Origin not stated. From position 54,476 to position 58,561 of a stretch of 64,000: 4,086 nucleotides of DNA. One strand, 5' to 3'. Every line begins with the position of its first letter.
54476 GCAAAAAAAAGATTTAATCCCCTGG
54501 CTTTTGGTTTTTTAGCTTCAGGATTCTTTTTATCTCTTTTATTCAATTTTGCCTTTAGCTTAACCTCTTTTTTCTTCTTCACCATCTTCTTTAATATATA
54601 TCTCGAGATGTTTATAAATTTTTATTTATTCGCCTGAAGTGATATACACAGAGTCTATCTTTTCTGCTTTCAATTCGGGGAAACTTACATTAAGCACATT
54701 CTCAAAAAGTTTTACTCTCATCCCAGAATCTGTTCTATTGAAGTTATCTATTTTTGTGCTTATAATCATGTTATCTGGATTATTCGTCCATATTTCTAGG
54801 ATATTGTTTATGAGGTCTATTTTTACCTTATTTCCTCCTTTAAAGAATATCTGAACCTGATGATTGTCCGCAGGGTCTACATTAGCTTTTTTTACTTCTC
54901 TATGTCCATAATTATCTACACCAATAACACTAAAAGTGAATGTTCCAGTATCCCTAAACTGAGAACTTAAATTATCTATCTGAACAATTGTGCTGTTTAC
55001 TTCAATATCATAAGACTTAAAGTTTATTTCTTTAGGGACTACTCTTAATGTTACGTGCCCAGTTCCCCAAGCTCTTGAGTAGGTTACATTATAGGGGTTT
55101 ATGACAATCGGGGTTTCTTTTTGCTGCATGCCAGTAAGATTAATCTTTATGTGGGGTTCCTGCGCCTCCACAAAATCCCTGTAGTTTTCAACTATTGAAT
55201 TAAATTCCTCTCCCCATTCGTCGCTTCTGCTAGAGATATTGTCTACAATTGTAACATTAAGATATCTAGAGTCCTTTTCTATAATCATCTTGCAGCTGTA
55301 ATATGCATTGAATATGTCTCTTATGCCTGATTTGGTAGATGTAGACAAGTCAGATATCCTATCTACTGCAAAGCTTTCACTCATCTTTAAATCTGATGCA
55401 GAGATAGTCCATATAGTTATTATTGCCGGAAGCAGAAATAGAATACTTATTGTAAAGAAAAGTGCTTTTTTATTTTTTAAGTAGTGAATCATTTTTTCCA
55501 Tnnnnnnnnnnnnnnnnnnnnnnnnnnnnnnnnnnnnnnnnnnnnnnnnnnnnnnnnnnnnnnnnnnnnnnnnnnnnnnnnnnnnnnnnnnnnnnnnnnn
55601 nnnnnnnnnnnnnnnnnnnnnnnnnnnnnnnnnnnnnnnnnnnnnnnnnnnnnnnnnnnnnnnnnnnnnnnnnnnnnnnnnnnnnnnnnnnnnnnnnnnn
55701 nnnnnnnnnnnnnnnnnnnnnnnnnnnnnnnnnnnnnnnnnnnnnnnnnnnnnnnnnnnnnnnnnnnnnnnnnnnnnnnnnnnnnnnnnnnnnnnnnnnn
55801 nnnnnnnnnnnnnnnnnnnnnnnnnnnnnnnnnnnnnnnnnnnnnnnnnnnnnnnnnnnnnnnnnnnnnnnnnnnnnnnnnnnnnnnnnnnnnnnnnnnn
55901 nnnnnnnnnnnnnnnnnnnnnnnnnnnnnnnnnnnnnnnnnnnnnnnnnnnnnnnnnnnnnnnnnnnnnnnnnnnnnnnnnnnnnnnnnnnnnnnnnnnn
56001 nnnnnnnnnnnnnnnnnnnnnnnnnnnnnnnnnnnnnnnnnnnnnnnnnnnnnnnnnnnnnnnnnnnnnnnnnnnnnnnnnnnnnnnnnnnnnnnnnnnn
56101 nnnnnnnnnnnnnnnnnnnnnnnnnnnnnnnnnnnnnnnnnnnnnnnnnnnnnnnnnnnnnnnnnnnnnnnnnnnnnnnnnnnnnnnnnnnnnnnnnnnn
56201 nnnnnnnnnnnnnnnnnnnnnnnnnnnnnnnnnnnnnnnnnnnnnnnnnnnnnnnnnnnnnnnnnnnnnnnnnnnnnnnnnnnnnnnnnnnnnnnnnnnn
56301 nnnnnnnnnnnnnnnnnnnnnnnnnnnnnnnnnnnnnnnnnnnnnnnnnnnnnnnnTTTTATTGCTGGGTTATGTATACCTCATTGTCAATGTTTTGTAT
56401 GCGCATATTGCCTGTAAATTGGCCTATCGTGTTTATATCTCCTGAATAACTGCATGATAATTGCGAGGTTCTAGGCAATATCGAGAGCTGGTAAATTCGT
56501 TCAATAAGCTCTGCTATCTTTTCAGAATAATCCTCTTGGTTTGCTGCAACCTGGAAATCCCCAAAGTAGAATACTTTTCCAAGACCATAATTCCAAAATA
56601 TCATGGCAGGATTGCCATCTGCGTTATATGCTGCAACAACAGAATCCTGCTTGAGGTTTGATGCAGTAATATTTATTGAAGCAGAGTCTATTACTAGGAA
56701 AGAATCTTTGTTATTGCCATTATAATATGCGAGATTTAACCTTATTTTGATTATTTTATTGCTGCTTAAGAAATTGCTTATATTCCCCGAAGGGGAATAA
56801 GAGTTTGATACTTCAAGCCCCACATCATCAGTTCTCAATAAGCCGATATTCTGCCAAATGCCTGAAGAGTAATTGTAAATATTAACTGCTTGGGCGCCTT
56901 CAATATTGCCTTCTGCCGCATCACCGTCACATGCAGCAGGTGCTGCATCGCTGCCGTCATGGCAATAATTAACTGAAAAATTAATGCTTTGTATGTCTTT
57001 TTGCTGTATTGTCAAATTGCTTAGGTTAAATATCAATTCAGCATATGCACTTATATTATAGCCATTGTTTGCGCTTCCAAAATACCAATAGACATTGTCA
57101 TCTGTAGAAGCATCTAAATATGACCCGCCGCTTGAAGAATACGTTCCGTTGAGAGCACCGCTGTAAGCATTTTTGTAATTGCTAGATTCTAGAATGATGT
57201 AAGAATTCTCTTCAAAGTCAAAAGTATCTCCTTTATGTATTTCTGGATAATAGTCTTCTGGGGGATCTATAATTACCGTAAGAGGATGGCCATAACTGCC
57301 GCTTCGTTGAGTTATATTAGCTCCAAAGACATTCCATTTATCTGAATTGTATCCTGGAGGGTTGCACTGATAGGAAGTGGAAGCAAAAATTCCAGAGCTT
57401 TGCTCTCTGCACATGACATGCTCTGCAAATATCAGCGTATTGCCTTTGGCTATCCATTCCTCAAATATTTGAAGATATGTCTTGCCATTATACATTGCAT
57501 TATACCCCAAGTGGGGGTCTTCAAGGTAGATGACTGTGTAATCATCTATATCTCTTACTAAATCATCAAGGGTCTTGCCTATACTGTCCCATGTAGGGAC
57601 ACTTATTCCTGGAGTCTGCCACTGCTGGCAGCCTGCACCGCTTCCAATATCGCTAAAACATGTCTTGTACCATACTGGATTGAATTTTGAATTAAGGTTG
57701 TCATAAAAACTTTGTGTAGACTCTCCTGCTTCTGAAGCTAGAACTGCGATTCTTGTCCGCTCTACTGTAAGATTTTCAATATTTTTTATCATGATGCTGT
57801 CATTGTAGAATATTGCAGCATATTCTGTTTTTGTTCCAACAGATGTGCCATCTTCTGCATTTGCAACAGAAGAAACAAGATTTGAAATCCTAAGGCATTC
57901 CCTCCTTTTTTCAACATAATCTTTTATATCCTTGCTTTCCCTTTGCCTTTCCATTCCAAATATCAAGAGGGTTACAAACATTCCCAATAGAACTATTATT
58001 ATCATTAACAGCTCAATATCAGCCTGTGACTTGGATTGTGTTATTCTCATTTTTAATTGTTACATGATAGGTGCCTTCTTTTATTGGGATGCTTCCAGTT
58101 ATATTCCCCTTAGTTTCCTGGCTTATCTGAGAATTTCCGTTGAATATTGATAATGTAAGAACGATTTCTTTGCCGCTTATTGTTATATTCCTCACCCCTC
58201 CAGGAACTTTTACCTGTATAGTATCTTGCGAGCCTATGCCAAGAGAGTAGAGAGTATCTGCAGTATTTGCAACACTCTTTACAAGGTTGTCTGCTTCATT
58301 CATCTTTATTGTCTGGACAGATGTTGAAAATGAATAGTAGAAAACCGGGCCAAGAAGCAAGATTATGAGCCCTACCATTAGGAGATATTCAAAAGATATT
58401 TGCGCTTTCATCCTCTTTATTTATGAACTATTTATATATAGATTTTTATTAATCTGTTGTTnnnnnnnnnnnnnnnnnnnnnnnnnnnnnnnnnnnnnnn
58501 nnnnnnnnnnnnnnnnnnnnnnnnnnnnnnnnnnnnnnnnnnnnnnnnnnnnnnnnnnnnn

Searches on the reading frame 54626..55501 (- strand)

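Call 5: search_protein_families(library=pfam, proteins=[window:54626-55501:-], max_evalue=0.01)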
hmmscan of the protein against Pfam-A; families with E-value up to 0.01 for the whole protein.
window:54626-55501:- (291 aa): 0 families

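Call 52: search_protein_families(library=pfam, proteins=[window:54626-55501:-], max_evalue=5)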
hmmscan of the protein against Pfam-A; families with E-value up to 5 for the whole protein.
window:54626-55501:- (291 aa): 2 families
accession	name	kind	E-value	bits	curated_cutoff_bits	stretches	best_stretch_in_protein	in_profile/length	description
PF00248.27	Aldo_ket_red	-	0.078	12.5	24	1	230-287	50-108/291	Aldo/keto reductase family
PF05881.18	CNPase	-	0.15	12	25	1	105-164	36-97/236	2',3'-cyclic nucleotide 3'-phosphodiesterase (CNP or CNPase)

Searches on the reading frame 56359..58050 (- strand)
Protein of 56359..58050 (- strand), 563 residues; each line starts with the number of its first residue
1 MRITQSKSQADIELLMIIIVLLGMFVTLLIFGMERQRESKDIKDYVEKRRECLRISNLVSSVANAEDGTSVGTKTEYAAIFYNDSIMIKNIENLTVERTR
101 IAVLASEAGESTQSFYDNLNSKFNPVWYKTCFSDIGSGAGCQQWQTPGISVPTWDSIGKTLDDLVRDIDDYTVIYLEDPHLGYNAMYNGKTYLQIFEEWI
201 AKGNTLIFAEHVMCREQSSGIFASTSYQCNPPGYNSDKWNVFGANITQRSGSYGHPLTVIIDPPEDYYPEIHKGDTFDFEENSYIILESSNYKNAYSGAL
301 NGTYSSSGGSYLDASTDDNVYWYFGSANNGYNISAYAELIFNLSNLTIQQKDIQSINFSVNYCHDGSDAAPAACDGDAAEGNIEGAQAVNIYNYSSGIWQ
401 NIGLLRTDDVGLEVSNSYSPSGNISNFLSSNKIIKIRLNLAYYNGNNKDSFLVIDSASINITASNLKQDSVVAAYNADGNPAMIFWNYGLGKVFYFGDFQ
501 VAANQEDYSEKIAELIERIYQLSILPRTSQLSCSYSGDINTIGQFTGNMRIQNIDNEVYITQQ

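Call 7: search_protein_families(library=pfam, proteins=[window:56359-58050:-], max_evalue=0.001)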
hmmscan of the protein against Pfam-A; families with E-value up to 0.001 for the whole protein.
window:56359-58050:- (563 aa): 0 families

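Call 52: search_protein_families(library=pfam, proteins=[window:56359-58050:-], max_evalue=5)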
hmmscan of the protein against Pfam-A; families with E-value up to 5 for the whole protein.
window:56359-58050:- (563 aa): 2 families
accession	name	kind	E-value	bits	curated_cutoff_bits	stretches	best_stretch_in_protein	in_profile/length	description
PF08532.16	Glyco_hydro_42M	-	0.11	12.4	25.8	1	467-512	152-197/207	Beta-galactosidase trimerisation domain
PF17255.8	EbsA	-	0.22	12.3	25.9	1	76-112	72-106/133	EbsA-like protein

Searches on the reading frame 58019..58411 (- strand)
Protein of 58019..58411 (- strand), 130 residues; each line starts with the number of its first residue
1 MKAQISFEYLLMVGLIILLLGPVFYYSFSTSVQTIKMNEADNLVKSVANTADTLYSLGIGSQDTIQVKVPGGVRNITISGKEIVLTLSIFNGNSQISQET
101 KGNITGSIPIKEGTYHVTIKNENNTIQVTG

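Call 7: search_protein_families(library=pfam, proteins=[window:58019-58411:-], max_evalue=0.001)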
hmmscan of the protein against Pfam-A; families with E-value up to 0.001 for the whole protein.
window:58019-58411:- (130 aa): 1 family
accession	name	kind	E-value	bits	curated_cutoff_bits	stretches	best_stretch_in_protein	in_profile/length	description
PF04021.17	Class_IIIsignal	-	0.00016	22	23.7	1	2-20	2-20/27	Class III signal peptide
